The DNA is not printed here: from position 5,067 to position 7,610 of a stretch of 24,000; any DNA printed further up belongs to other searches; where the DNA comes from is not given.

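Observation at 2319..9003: WYL-regulated operon of three tandem dynamin-like GTPases in an AT-rich insertion between ygfZ and ndh: candidate undescribed defence or membrane-remodelling system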

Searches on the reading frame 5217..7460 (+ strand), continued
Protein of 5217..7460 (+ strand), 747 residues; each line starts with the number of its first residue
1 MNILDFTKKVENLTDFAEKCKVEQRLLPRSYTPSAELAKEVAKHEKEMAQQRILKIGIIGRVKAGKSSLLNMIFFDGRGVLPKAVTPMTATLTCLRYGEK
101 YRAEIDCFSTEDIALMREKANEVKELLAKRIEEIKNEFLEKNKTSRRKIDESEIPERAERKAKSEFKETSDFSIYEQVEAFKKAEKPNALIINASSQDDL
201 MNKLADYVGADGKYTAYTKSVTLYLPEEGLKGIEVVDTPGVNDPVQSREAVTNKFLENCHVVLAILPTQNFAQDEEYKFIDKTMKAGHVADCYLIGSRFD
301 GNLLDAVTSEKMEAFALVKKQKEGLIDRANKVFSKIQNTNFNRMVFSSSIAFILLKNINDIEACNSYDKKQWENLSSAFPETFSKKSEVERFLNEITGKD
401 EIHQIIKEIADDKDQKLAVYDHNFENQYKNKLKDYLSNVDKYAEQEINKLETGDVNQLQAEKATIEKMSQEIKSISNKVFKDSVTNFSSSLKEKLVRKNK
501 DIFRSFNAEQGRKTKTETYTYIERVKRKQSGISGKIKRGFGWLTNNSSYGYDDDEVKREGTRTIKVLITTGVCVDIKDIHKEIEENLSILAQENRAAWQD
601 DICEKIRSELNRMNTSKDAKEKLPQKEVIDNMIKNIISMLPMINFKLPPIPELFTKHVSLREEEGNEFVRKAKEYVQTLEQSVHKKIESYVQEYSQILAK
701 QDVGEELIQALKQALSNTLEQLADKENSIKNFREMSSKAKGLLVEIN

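Call 27: search_protein_families(library=ncbifam, proteins=[L032:8347-9999:+, L032:10001-12331:+, L032:12328-13935:+, L058:8125-9831:+, L058:9845-12088:+, L058:12085-14430:+], max_evalue=0.01)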
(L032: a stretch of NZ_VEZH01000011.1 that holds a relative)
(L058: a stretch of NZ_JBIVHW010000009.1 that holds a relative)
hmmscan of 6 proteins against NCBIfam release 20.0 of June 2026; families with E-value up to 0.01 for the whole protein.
L032:8347-9999:+ (550 aa): 5 families
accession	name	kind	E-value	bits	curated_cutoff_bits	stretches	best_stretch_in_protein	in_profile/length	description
TIGR00231.1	small_GTP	domain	0.00016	21.5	42.5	1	44-79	4-39/164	GTP-binding protein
NF052648.1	DynmDynABac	equivalog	0.00027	18.9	1600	1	13-79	580-646/1187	dynamin GTPase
NF000908.1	PRK00089.1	equivalog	0.00033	20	237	0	45-77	5-37/291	GTPase Era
NF007368.0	PRK09866.1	equivalog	0.0084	14.4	1146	1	33-84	59-110/742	clamp-binding protein CrfC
NF002828.0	PRK03003.1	equivalog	0.0097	14.5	631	0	20-65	17-62/477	ribosome biogenesis GTPase Der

L032:10001-12331:+ (776 aa): 6 families
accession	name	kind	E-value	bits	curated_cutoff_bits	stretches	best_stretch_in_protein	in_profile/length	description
TIGR03594.1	GTPase_EngA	equivalog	5.1e-09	35.6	306.7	1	41-77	160-198/432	ribosome biogenesis GTPase Der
TIGR03918.1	GTP_HydF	equivalog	2.1e-06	26.8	325.55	1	263-384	57-181/392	[FeFe] hydrogenase H-cluster maturation GTPase HydF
TIGR00450.1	mnmE_trmE_thdF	equivalog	0.00022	20.4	252.6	1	36-75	188-230/446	tRNA uridine-5-carboxymethylaminomethyl(34) synthesis GTPase MnmE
TIGR03597.1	GTPase_YqeH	equivalog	0.00049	19.4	297.4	1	12-76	116-177/361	ribosome biogenesis GTPase YqeH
TIGR00231.1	small_GTP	domain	0.0013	18.6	42.5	1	54-78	3-27/164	GTP-binding protein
NF000908.1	PRK00089.1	equivalog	0.0036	16.6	237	0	57-81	6-30/291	GTPase Era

L032:12328-13935:+ (535 aa): 5 families
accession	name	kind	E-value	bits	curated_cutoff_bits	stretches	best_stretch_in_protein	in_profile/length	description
NF000908.1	PRK00089.1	equivalog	1.2e-09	37.9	237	1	193-284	54-143/291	GTPase Era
TIGR03594.1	GTPase_EngA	equivalog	1.4e-07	30.9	306.7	1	193-269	51-125/432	ribosome biogenesis GTPase Der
TIGR00436.1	era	equivalog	1.8e-06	27.5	116.25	0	97-131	2-36/270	GTPase Era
TIGR03598.1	GTPase_YsxC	equivalog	9.7e-06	25.4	124.45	1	223-305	102-181/186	ribosome biogenesis GTP-binding protein YihA/YsxC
TIGR03918.1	GTP_HydF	equivalog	0.0017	17.2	325.55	0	192-275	58-138/392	[FeFe] hydrogenase H-cluster maturation GTPase HydF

L058:8125-9831:+ (568 aa): 9 families
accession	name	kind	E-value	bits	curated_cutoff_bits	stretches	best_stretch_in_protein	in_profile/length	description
NF007368.0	PRK09866.1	equivalog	1.3e-05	23.7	1146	1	29-81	60-112/742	clamp-binding protein CrfC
NF052648.1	DynmDynABac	equivalog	1.5e-05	23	1600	1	18-72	591-644/1187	dynamin GTPase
TIGR03598.1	GTPase_YsxC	equivalog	2.8e-05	23.9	124.45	0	41-62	21-42/186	ribosome biogenesis GTP-binding protein YihA/YsxC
NF000908.1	PRK00089.1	equivalog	4.1e-05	23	237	0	40-72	5-37/291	GTPase Era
NF041922.1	DLP_LeoA_gen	subfamily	4.6e-05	22.6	325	0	31-62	42-73/532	LeoA/HP0731 family dynamin-like GTPase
TIGR00231.1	small_GTP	domain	0.001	18.8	42.5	0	39-205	4-129/164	GTP-binding protein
TIGR03596.1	GTPase_YlqF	equivalog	0.0016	17.9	208.2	0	36-70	116-150/276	ribosome biogenesis GTPase YlqF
NF003661.0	PRK05291.1-3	equivalog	0.0033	16.8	380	0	33-63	211-241/448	tRNA uridine-5-carboxymethylaminomethyl(34) synthesis GTPase MnmE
TIGR02528.1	EutP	subfamily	0.009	16.3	138.35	0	216-295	44-120/142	EutP/PduV family microcompartment system protein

L058:9845-12088:+ (747 aa): 10 families
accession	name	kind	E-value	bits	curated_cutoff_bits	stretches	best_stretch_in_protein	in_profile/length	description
TIGR03918.1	GTP_HydF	equivalog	5.5e-11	41.9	325.55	1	229-347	43-161/392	[FeFe] hydrogenase H-cluster maturation GTPase HydF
TIGR00231.1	small_GTP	domain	5.5e-10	39.2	42.5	2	56-79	3-26/164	GTP-binding protein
TIGR03594.1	GTPase_EngA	equivalog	2.1e-09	36.9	306.7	2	51-77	170-196/432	ribosome biogenesis GTPase Der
NF007368.0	PRK09866.1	equivalog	2.4e-06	26.1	1146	1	56-101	69-112/742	clamp-binding protein CrfC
TIGR00450.1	mnmE_trmE_thdF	equivalog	1.4e-05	24.4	252.6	1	39-77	192-230/446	tRNA uridine-5-carboxymethylaminomethyl(34) synthesis GTPase MnmE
NF000908.1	PRK00089.1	equivalog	2.9e-05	23.5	237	1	243-347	52-153/291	GTPase Era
NF009381.0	PRK12740.1-5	subfamily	0.0016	16.9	583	0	243-333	75-153/692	elongation factor G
NF009891.0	PRK13351.1-1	equivalog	0.0017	17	597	0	53-83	6-36/681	elongation factor G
TIGR00436.1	era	equivalog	0.003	17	116.25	0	58-85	2-29/270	GTPase Era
TIGR03598.1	GTPase_YsxC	equivalog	0.0074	16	124.45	0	53-77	15-39/186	ribosome biogenesis GTP-binding protein YihA/YsxC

L058:12085-14430:+ (781 aa): 11 families
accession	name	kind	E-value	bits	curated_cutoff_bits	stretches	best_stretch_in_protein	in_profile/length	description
TIGR02168.1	SMC_prok_B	equivalog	2.3e-11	42.2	567.35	2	113-382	694-963/1181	chromosome segregation protein SMC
TIGR02169.1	SMC_prok_A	equivalog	4.9e-09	34.5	729.4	1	26-264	701-937/1165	chromosome segregation protein SMC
TIGR04523.1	Mplasa_alph_rch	subfamily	2.2e-08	32.5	270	1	36-365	205-525/745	helix-rich protein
NF052320.1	Cbp1_fam_LP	subfamily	4.2e-06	26.5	90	2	222-359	28-164/286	Cbp1 family collagen-binding glycoprotein adhesin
NF003034.1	PRK03918.1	equivalog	4.4e-06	25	700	1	118-365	178-420/878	DNA double-strand break repair ATPase Rad50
NF045487.1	ASRP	equivalog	5.2e-06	25.3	300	1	32-266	222-464/593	archaea-specific SMC-related protein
TIGR03594.1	GTPase_EngA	equivalog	1.2e-05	24.5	306.7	1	536-644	225-332/432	ribosome biogenesis GTPase Der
NF041034.1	Rad50_Sulf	equivalog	2.5e-05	22.4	1000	1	25-230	437-638/872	DNA double-strand break repair ATPase Rad50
NF002572.0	PRK02224.1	equivalog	2.6e-05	22.7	1087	1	97-364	205-440/888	DNA double-strand break repair ATPase Rad50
NF006543.0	PRK09039.1-2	equivalog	0.00027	20.9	305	1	217-350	54-187/350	peptidoglycan -binding protein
TIGR03598.1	GTPase_YsxC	equivalog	0.0023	17.7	124.45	0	535-644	65-175/186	ribosome biogenesis GTP-binding protein YihA/YsxC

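Call 28: search_protein_families(library=padloc, proteins=[L032:8347-9999:+, L032:10001-12331:+, L032:12328-13935:+, L058:8125-9831:+, L058:9845-12088:+, L058:12085-14430:+, L001:7186-7842:+, L003:14596-15258:+], max_evalue=0.01)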
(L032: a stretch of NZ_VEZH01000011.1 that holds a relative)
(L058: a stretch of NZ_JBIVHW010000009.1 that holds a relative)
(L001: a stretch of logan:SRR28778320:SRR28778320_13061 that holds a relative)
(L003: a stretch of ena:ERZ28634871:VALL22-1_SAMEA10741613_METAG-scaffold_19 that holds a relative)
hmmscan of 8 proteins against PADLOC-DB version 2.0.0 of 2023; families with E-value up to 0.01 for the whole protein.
L032:8347-9999:+ (550 aa): 1 family
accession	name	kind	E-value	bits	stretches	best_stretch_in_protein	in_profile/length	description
PDLC03839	LeoA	-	4.1e-06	24.2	1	12-83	17-100/559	-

L032:10001-12331:+ (776 aa): 1 family
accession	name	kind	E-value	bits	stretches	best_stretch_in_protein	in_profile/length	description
PDLC03841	LeoBC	-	6e-05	20.4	1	36-294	58-155/601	-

L032:12328-13935:+ (535 aa): 1 family
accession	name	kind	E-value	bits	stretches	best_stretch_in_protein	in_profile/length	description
PDLC03839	LeoA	-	5.7e-07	27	1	66-127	27-87/559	-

L058:8125-9831:+ (568 aa): 1 family
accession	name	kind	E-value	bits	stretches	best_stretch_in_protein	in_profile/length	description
PDLC03839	LeoA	-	4.2e-09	34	1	12-78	20-100/559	-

L058:9845-12088:+ (747 aa): 2 families
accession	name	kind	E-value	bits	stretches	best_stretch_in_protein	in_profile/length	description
PDLC03841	LeoBC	-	1.5e-11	42.2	1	38-286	58-166/601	-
PDLC04140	mad8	-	0.001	16.7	1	58-267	29-217/314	mads_8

L058:12085-14430:+ (781 aa): 12 families
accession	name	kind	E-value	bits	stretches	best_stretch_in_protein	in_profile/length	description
PDLC00582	JetC3|JetC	-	1.5e-05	21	1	138-388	782-1031/1472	DUF3584 domain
PDLC00551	JetC2|JetC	-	4.1e-05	19.6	1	139-394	267-524/1365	DUF3584 domain; MukB-like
PDLC03865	LmuB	-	9.9e-05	18.7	1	40-353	369-844/1007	-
PDLC03868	LmuB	-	0.00017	18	1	37-256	271-491/1035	-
PDLC00581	JetC3|JetC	-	0.00089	15.2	1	56-374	720-1040/1473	DUF3584 domain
PDLC04890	PDC-S06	-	0.0016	15.1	0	77-259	280-455/732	-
PDLC00580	JetC3|JetC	-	0.0044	13.3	1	162-364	257-458/1068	DUF3584 domain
PDLC02714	PbeC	-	0.0056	13.5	0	150-260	364-468/651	PbeC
PDLC00006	DruC1|DruC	-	0.0058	13.2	1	220-379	164-323/626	Unknown function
PDLC02756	PbeC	-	0.0064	13.5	0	26-368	205-531/643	PbeC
PDLC02740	PbeC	-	0.0065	13.3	0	31-372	205-533/648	PbeC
PDLC02668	DndD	-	0.0069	13.4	0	27-372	204-536/659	DndD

L001:7186-7842:+ (218 aa): 1 family
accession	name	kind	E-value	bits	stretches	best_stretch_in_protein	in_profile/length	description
PDLC01824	CARF2--CARF_HEPN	-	0.007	13.9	0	127-188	311-368/376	-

L003:14596-15258:+ (220 aa): 0 families

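Call 45: search_protein_families(library=padloc, alignment_id=A3, max_evalue=0.00001)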
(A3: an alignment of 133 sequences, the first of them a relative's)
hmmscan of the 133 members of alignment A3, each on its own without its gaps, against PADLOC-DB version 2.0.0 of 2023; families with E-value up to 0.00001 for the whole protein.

A. member 1, L007:6152-7861:- (569 aa): 0 families

B. families by the number of members that match (of 133 scanned): 287 families (the first 25 are shown)
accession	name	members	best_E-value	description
PDLC02926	HTH_VI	5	2.6e-15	-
PDLC04142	capH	5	1e-09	capH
PDLC03954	RmrA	4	3.4e-09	-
PDLC03951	RmrA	4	3.6e-09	-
PDLC04775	PDC-M69A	4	1.4e-08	-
PDLC03947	RmrA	4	4.9e-08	-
PDLC04783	PDC-M72A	3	8.3e-48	-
PDLC02908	Ankyrin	3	3.8e-15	-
PDLC03952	RmrA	3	2.1e-08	-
PDLC03019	MTase_I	2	5e-149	Type I methyltransferase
PDLC01652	WYL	2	7.7e-31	"CAS-I,CAS-II,CAS-III,CAS-IV,CAS-V,CAS-VI; associated_signaling"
PDLC00829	E1-E2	2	5.1e-30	E1-E2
PDLC00837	E1-E2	2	5.2e-29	E1-E2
PDLC00855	E1-E2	2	1.7e-25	E1-E2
PDLC00836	E1-E2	2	2.1e-25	E1-E2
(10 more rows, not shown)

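Call 46: search_protein_families(library=pfam, alignment_id=A3, max_evalue=0.00001)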
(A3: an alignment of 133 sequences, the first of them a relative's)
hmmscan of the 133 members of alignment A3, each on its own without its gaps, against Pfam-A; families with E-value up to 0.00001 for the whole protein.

A. member 1, L007:6152-7861:- (569 aa): 2 families
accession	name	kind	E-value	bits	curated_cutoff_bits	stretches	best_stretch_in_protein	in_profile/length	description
PF14849.12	YidC_periplas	-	7.6e-77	259.4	24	1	81-364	2-281/283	YidC periplasmic domain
PF02096.25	60KD_IMP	-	1.8e-65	220.3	35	1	377-555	1-163/163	60Kd inner membrane protein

B. families by the number of members that match (of 133 scanned): 168 families (the first 25 are shown)
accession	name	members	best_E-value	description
PF01381.28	HTH_3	5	2e-14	Helix-turn-helix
PF12796.13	Ank_2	4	5.3e-60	Ankyrin repeats (3 copies)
PF00023.36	Ank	4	9.8e-49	Ankyrin repeat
PF13637.12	Ank_4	4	7.5e-43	Ankyrin repeats (many copies)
PF09603.15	Fib_succ_major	4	4.9e-27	Fibrobacter succinogenes major domain (Fib_succ_major)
PF13560.12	HTH_31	4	1.3e-10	Helix-turn-helix domain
PF13606.12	Ank_3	3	5.9e-40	Ankyrin repeat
PF13857.12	Ank_5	3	9.4e-38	Ankyrin repeats (many copies)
PF06414.18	Zeta_toxin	2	4.5e-43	Zeta toxin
PF05193.26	Peptidase_M16_C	2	1e-37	Peptidase M16 inactive domain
PF00899.27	ThiF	2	3.3e-32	ThiF family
PF12787.12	EcsC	2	7.4e-29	EcsC protein family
PF00675.25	Peptidase_M16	2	4.4e-27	Insulinase (Peptidase family M16)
PF12844.13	HTH_19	2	7.6e-14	Helix-turn-helix domain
PF13240.11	Zn_Ribbon_1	2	1.2e-12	zinc-ribbon domain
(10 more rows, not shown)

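Call 55: search_solved_structures(query=A6, max_evalue=0.01)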
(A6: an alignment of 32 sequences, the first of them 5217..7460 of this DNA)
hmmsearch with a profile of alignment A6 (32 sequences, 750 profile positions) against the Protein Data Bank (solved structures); distinct sequences matched with E-value up to 0.01: 16.
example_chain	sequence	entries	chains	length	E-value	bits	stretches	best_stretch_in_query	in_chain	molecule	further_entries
5owv_A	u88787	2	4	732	5.8e-19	71.4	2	29-137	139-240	GTP-binding protein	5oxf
2j68_A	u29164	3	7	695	1.4e-14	57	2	36-144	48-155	BACTERIAL DYNAMIN-LIKE PROTEIN | DYNAMIN FAMILY PROTEIN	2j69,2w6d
7aoi_XL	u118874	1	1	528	5.7e-09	38.4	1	34-77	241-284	GTP-binding protein, putative,mt-EngA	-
6yxx_EA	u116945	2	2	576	7.3e-09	38.1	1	34-77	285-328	mt-EngA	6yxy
5owv_C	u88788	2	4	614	8e-09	37.9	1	23-135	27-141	GTP-binding protein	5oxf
7am2_BU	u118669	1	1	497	3.6e-07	32.5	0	39-77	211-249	GTPase Der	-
9em9_A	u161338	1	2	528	0.00013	24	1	236-320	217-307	Slr0869 protein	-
9u57_A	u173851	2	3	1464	0.00084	21.3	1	58-77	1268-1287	ABC transporter C family member 2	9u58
9li6_A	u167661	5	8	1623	0.00088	21.2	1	58-77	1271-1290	ABC transporter C family member 2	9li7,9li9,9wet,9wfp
9li5_A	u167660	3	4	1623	0.00088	21.2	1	58-77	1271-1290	ABC transporter C family member 2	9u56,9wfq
6clz_B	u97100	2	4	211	0.0021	20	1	522-725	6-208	Apolipoprotein A-I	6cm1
1xzp_A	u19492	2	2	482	0.0039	19.1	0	246-299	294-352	Probable tRNA modification GTPase trmE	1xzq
5go4_A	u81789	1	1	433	0.0052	18.7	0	30-85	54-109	Mitofusin-1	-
5goe_A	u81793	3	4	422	0.0054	18.7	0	30-85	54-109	Mitofusin-1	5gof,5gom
8sx7_A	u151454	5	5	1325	0.0095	17.8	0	58-77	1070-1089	Multidrug resistance-associated protein 4 | Multidrug resistance-associated protein 4 isoform X1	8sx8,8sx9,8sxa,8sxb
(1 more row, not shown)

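Call 68: predict_structure(alignment_id=A1)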
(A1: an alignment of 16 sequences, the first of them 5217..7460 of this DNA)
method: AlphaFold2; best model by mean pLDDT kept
length: 747 residues; sequences in the alignment: 16
mean_pLDDT: 81.0   pTM: 0.54
mean pLDDT of the five models: 81.0, 80.8, 80.3, 77.9, 76.2
residues with pLDDT >= 90: 122; 70-90: 507; 50-70: 100; < 50: 18
segments of 3 or more residues with pLDDT < 50: 84-90, 545-554
pLDDT, mean of each block of 10 residues (from residue 1): 88 87 77 92 89 85 76 82 51 81 88 86 88 89 80 87 78 80 84 88 79 79 86 77 62 77 85 75 76 88 81 87 87 68 84 90 85 90 91 91 87 87 90 92 84 67 75 87 89 90 77 68 59 55 48 53 77 85 87 88 86 66 71 85 80 82 83 88 90 90 86 73 74 92 91
secondary structure, 60 per line:
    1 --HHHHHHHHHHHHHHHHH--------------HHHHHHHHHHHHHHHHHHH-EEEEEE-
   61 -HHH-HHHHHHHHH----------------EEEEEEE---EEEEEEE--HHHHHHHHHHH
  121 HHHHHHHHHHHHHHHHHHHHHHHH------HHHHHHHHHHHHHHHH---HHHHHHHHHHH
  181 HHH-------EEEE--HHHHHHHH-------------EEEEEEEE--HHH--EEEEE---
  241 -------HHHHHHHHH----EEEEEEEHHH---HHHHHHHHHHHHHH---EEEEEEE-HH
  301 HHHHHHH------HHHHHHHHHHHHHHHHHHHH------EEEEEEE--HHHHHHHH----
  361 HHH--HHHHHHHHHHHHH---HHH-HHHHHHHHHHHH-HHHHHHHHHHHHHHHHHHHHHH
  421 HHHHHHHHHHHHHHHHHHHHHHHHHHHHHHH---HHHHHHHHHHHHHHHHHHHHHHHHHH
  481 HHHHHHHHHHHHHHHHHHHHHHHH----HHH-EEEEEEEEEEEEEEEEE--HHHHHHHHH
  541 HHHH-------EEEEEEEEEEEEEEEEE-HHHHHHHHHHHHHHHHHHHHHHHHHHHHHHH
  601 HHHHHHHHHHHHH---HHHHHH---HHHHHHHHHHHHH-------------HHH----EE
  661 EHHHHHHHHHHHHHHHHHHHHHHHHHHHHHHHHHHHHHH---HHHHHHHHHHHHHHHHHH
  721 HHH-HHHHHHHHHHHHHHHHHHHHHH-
elements in order (helices of 4 or more, strands of 3 or more residues): H3-19 H34-52 E54-59 H66-74 E91-97 E101-107 H110-144 H151-166 H170-183 E191-194 H197-204 E218-225 E233-237 H248-256 E261-267 H274-287 E291-297 H299-307 H314-333 E340-346 H349-356 H366-378 H386-397 H399-451 H455-504 E513-529 H532-544 E552-568 H570-613 H617-622 H626-638 E659-661 H662-699 H703-723 H725-746
